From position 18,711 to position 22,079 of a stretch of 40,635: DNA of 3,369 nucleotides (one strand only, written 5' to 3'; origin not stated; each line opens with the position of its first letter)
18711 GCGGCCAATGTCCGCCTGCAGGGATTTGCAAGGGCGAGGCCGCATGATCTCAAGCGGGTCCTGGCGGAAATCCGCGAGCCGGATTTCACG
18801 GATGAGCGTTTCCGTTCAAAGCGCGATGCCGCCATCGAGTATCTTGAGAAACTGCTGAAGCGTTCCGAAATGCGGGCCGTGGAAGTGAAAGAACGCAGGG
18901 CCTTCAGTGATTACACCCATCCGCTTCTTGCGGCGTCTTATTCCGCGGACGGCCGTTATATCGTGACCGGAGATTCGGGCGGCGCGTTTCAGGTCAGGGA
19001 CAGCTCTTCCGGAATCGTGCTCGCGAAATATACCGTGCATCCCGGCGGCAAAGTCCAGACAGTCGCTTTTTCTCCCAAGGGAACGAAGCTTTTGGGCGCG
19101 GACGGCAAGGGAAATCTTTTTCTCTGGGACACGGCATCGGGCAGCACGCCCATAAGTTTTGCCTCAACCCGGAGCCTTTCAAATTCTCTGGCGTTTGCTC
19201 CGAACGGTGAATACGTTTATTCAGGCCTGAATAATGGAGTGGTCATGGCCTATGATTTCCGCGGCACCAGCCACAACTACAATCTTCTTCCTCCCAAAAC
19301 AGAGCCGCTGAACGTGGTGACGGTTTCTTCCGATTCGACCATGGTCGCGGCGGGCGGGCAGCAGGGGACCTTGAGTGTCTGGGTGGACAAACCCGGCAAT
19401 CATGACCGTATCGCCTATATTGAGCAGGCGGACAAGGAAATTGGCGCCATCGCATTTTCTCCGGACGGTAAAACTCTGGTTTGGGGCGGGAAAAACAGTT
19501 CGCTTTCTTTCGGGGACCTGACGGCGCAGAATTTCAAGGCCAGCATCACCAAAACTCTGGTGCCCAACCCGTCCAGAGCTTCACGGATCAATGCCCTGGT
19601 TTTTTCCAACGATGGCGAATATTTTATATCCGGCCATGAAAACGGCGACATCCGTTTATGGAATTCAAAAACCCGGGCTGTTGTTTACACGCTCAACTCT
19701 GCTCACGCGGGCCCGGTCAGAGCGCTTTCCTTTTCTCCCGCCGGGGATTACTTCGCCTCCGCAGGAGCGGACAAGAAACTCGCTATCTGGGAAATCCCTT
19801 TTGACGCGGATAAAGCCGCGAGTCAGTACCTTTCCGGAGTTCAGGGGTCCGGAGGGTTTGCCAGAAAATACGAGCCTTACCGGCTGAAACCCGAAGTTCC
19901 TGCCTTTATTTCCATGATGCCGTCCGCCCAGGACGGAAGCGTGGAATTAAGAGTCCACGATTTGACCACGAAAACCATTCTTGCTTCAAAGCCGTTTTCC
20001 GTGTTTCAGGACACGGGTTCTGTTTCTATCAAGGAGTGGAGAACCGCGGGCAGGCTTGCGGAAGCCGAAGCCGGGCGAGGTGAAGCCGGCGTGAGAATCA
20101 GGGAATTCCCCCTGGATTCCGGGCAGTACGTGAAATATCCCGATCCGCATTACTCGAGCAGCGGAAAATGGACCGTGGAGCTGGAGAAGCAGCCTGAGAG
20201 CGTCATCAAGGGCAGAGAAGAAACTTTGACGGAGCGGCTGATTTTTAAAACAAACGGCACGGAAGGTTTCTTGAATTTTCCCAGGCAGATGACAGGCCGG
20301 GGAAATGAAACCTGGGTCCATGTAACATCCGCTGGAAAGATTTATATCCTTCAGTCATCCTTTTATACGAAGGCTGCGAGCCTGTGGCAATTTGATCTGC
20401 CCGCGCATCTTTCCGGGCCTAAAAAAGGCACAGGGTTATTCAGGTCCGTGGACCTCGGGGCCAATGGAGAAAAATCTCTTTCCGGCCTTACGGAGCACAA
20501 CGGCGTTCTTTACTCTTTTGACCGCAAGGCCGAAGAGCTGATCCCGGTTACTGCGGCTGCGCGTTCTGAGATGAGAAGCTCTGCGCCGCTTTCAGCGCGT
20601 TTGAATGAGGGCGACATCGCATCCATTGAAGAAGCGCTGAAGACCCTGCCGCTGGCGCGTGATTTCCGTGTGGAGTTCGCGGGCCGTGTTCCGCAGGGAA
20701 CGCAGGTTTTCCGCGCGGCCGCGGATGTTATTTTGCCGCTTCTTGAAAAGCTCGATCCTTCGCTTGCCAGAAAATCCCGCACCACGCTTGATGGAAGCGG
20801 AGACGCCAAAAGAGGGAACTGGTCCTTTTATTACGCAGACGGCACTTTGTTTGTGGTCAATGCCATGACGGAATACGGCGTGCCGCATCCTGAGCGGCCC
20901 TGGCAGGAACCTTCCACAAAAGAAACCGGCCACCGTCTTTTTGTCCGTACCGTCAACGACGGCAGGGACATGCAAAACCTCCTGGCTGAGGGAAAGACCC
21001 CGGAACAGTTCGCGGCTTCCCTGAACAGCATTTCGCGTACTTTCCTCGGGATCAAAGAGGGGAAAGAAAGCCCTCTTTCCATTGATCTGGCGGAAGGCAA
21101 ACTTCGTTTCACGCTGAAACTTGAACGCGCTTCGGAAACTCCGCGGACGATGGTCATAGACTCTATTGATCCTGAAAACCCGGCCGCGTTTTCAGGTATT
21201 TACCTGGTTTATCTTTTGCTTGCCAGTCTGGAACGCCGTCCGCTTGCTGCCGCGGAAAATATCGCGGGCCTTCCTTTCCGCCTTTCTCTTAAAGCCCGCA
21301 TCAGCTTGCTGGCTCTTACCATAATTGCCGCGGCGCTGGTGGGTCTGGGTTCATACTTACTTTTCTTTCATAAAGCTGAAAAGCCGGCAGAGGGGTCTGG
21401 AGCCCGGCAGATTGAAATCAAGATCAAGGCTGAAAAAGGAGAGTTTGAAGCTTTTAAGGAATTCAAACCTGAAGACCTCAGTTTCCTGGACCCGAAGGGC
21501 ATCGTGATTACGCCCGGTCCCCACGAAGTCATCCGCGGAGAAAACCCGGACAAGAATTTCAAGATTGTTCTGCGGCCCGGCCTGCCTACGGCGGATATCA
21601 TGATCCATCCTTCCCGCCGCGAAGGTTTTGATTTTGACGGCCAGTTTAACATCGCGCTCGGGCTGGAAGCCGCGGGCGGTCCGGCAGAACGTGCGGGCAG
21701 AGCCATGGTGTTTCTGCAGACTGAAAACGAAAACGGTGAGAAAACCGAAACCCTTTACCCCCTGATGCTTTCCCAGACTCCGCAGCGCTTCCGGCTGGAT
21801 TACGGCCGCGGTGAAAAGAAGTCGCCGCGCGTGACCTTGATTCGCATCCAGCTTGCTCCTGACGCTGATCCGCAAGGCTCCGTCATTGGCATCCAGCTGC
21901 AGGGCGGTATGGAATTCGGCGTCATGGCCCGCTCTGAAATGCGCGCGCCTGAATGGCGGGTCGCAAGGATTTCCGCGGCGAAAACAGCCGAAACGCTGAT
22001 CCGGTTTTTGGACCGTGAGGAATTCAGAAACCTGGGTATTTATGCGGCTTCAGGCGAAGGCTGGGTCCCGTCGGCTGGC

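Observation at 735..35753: A 35-kb ORF partitioned into 24 protein-sized modules by a recurring R-S-E-M-R pentapeptide: candidate bacterial polyprotein (operon in one ORF)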

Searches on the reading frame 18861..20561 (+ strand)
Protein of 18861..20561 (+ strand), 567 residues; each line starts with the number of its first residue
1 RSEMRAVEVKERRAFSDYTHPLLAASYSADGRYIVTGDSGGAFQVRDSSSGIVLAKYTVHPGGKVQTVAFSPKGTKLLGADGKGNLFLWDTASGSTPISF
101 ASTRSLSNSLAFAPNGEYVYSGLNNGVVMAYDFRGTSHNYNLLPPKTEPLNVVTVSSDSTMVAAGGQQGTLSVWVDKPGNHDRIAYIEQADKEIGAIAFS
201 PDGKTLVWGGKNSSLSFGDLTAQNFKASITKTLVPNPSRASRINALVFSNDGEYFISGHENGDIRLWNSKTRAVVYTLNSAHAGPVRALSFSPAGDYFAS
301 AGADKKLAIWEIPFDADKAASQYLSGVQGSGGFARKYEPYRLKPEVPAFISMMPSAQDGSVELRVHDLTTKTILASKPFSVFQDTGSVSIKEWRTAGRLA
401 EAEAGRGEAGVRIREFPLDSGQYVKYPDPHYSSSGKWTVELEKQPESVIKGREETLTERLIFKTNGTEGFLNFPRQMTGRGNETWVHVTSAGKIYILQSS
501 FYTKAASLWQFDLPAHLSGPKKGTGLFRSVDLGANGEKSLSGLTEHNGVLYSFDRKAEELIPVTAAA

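Call 8: search_protein_families(library=pfam, proteins=[window:18861-20561:+], max_evalue=0.01)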
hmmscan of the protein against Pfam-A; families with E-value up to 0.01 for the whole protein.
window:18861-20561:+ (567 aa): 37 families (the best 25 are shown)
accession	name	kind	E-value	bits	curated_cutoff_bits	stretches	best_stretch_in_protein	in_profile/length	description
PF25174.1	Beta-prop_THOC3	-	1.4e-34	119.8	305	2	184-312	82-200/272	THOC3 beta-propeller domain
PF24814.1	WD40_Prp19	-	8.9e-32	110.7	320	2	147-312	49-206/281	Prp19 WD40 domain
PF00400.38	WD40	-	3.6e-31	106.7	27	2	276-310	5-38/39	WD domain, G-beta repeat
PF25173.1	Beta-prop_WDR3_1st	-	5.2e-26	91.9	154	3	238-312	27-100/184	WDR3 first beta-propeller domain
PF23414.1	Beta-prop_EML_2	-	2.5e-24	86.5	90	3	67-171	3-105/266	Echinoderm microtubule-associated protein second beta-propeller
PF24807.1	WD40_CDC20-Fz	-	3.5e-24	86.1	200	1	63-310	52-292/292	CDC20/Fizzy WD40 domain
PF24817.1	WD40_WDHD1_1st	-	1e-23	84.4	109.9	2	107-312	47-251/291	WDHD1 first WD40 domain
PF23409.1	Beta-prop_EML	-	3.1e-21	76.5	88.2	1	170-314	90-229/267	Echinoderm microtubule-associated protein first beta-propeller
PF25175.1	Beta-prop_WDR5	-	8e-19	68.4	250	2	107-312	13-208/296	WDR5 beta-propeller domain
PF24796.1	WDR55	-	1.5e-17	64.1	200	2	182-312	44-166/296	WDR55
PF24780.1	WD40_MABP1-WDR62_1st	-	2.5e-17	63.6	496.3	2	234-311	33-112/328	MABP1/WDR62 first WD40 domain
PF25171.1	Beta-prop_WDR36-Utp21_1st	-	1.5e-15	57.8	80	2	165-310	126-263/266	WDR36/Utp21 first beta-propeller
PF23393.2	Beta-prop_WDR90_POC16_2nd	-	5.4e-15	55.8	60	1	246-312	42-107/291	WDR90/POC16, second beta-propeller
PF24805.1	EIF3I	-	6.7e-15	55.5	200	2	152-311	57-216/324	EIF3I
PF12894.13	ANAPC4_WD40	-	1.5e-14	54.5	22.9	1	235-280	33-78/91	Anaphase-promoting complex subunit 4 WD40 domain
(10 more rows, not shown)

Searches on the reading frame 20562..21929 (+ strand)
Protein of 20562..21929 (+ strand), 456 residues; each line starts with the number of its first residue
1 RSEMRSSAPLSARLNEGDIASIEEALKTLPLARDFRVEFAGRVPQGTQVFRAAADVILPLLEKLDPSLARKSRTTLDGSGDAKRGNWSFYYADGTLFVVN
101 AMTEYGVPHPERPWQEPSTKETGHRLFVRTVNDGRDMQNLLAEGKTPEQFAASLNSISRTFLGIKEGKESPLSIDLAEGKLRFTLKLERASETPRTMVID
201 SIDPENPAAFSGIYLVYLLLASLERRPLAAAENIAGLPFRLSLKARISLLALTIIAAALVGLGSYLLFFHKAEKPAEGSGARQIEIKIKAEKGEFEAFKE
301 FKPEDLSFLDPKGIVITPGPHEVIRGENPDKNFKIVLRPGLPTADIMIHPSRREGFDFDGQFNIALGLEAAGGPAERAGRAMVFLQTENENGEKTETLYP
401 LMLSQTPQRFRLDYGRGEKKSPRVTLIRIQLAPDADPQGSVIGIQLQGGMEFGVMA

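Call 8: search_protein_families(library=pfam, proteins=[window:20562-21929:+], max_evalue=0.01)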
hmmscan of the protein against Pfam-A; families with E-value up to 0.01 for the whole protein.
window:20562-21929:+ (456 aa): 0 families

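Call 25: search_protein_families(library=pfam, proteins=[window:20562-21929:+], max_evalue=5)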
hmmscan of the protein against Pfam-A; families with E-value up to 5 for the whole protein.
window:20562-21929:+ (456 aa): 1 family
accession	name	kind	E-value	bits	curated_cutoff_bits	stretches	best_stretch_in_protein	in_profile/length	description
PF13692.12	Glyco_trans_1_4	-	0.18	12.5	27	0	339-356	72-89/142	Glycosyl transferases group 1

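Call 33: search_protein_families(library=ncbifam, proteins=[window:20562-21929:+], max_evalue=0.1)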
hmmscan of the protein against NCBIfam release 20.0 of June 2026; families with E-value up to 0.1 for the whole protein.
window:20562-21929:+ (456 aa): 0 families
